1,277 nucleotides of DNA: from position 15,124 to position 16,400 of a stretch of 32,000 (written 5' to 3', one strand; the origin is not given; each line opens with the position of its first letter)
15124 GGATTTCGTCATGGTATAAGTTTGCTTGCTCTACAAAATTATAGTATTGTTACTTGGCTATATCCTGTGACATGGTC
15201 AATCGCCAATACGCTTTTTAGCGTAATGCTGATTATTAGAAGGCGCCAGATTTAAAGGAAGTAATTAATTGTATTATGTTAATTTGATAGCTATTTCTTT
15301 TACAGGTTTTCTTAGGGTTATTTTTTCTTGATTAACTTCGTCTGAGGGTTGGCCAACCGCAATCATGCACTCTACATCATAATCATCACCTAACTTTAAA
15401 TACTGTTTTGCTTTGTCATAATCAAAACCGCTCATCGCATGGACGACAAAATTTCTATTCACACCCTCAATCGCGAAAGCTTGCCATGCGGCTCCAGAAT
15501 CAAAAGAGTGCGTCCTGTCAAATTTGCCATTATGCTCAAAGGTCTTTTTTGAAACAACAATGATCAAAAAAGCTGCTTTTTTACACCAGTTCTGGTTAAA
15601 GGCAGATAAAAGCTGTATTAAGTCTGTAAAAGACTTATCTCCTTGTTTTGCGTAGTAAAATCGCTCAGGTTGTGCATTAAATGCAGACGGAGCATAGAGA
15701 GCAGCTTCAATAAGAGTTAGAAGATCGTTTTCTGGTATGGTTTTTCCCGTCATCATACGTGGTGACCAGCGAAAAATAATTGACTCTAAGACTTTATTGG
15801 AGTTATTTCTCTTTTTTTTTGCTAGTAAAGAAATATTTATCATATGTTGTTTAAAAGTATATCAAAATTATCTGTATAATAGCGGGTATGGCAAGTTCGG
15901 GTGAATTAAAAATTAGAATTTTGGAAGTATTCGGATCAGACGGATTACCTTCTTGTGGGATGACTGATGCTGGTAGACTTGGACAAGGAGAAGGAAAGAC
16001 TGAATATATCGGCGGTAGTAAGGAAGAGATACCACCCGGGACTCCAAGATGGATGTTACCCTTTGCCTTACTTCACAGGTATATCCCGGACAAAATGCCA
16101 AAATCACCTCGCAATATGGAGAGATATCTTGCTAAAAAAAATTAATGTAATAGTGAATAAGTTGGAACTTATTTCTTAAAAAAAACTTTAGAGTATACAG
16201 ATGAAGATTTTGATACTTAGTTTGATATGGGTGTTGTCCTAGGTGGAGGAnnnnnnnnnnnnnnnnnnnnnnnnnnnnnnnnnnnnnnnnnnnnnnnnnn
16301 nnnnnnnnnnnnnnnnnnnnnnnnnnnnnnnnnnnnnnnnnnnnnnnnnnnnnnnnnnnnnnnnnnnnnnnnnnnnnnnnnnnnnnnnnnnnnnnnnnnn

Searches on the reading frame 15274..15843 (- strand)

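Call 8: search_protein_families(library=pfam, proteins=[window:15274-15843:-], max_evalue=1)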
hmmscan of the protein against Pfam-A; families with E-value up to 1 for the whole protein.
window:15274-15843:- (189 aa): 2 families
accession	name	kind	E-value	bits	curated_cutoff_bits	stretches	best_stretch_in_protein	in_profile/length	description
PF00881.29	Nitroreductase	-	3.2e-14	53.9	23.5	1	24-164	3-166/167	Nitroreductase family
PF14512.11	TM1586_NiRdase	-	5.3e-07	29.9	27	2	40-68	159-187/215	Putative TM nitroreductase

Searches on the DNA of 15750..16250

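Call 4: search_rna_families(source=window, start=15750, end=16250, threshold=evalue, max_evalue=10, show_alignments=5)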
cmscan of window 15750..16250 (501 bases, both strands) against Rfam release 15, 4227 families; matches with E-value up to 10: 6.
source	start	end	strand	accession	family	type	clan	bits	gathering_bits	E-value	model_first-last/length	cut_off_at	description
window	16145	16205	+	RF03133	S4-Fusobacteriales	Cis-reg; leader;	CL00119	18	48.8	1.9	1-60/60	no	S4-Fusobacteriales ribosomal protein leader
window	15999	16088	-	RF04164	MIR1507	Gene; miRNA;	-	17.8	73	0.31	1-107/107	no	MIR1507 microRNA precursor family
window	15771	15819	+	RF04344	Plastid-psbA-3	Cis-reg;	CL00153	16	48.4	4.8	1-57/57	no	Plastid-psbA-3 3UTR RNA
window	15883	15976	+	RF02150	MESTIT1_3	Gene; lncRNA;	-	15.7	60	0.71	1-99/99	no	MEST intronic transcript 1, antisense RNA conserved region 3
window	16081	16250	-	RF02417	VR-RNA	Gene; sRNA;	-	13.4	100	2.1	186-397/397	5'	VR-RNA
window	16032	16214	-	RF01946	KCNQ1OT1_1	Gene; lncRNA;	-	10.9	70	0.094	287-464/464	no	KCNQ1 overlapping transcript 1 conserved region 1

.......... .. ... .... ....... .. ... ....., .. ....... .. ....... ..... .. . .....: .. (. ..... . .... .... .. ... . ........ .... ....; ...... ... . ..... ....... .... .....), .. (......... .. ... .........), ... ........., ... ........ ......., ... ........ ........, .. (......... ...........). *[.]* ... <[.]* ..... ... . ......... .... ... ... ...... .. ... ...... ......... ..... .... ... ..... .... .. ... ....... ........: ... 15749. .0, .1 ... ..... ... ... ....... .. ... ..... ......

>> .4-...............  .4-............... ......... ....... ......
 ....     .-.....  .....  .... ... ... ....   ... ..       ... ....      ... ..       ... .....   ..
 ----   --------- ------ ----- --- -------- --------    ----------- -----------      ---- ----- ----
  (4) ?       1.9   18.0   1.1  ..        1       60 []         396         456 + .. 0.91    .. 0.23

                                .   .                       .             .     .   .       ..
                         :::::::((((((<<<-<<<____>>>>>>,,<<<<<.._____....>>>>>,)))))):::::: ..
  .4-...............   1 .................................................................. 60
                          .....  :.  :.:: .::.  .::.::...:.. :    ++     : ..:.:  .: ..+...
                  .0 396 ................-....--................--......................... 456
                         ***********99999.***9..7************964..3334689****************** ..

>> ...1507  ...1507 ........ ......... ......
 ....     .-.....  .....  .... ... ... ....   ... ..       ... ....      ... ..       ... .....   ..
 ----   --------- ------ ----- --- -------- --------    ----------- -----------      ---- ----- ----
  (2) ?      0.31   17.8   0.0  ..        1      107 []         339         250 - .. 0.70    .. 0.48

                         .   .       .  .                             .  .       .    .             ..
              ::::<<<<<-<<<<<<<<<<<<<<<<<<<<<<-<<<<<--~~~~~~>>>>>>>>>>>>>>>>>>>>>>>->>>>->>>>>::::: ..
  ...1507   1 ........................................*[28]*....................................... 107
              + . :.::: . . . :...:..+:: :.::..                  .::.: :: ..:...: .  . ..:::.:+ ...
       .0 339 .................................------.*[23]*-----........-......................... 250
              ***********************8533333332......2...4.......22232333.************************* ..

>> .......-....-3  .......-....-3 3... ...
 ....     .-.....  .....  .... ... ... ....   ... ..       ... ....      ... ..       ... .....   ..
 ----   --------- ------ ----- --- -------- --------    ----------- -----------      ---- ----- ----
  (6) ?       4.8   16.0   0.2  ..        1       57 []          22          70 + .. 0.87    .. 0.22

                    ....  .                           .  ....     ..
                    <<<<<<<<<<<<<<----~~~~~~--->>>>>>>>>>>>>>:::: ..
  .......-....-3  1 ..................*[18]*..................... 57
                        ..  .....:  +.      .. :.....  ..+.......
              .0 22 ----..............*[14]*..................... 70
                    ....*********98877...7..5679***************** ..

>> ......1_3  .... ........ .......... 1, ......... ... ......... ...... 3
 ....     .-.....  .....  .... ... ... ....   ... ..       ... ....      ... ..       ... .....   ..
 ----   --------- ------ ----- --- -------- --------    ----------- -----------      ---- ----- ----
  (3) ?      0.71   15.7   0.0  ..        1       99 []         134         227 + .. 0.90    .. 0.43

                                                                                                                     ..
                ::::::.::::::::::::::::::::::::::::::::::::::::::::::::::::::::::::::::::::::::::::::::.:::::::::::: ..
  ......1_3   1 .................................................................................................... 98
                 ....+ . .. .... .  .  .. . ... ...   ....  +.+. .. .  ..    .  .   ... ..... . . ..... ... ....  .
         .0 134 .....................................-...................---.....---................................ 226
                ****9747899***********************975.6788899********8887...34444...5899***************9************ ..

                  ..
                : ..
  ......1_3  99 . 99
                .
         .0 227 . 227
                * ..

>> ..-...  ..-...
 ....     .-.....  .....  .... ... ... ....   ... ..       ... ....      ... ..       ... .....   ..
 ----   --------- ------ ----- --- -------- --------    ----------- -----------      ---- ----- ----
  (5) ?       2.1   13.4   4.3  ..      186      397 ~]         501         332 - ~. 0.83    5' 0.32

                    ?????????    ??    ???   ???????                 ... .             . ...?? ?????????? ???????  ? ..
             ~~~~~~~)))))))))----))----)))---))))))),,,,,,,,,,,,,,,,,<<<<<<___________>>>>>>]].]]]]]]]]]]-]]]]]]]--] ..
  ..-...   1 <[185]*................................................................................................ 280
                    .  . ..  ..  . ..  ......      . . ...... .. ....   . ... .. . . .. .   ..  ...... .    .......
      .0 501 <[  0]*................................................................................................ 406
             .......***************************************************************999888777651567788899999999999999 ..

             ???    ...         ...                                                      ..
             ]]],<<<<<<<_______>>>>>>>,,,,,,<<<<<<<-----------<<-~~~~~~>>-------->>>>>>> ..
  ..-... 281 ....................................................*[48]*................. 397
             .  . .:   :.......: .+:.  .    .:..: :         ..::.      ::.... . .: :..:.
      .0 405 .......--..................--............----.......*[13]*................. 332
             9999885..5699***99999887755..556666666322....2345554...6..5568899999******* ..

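Call 49: search_rna_families(source=window, start=15870, end=16150, threshold=evalue, max_evalue=10)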
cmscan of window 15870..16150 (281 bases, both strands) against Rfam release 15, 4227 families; matches with E-value up to 10: 3.
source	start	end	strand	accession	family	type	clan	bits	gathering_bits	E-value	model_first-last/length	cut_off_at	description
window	15999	16088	-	RF04164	MIR1507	Gene; miRNA;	-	17.8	73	0.17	1-107/107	no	MIR1507 microRNA precursor family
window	15883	15976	+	RF02150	MESTIT1_3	Gene; lncRNA;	-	15.7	60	0.4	1-99/99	no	MEST intronic transcript 1, antisense RNA conserved region 3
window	16061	16123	-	RF00715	mir-383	Gene; miRNA;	-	12.2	70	8.6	1-73/73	no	mir-383 microRNA precursor family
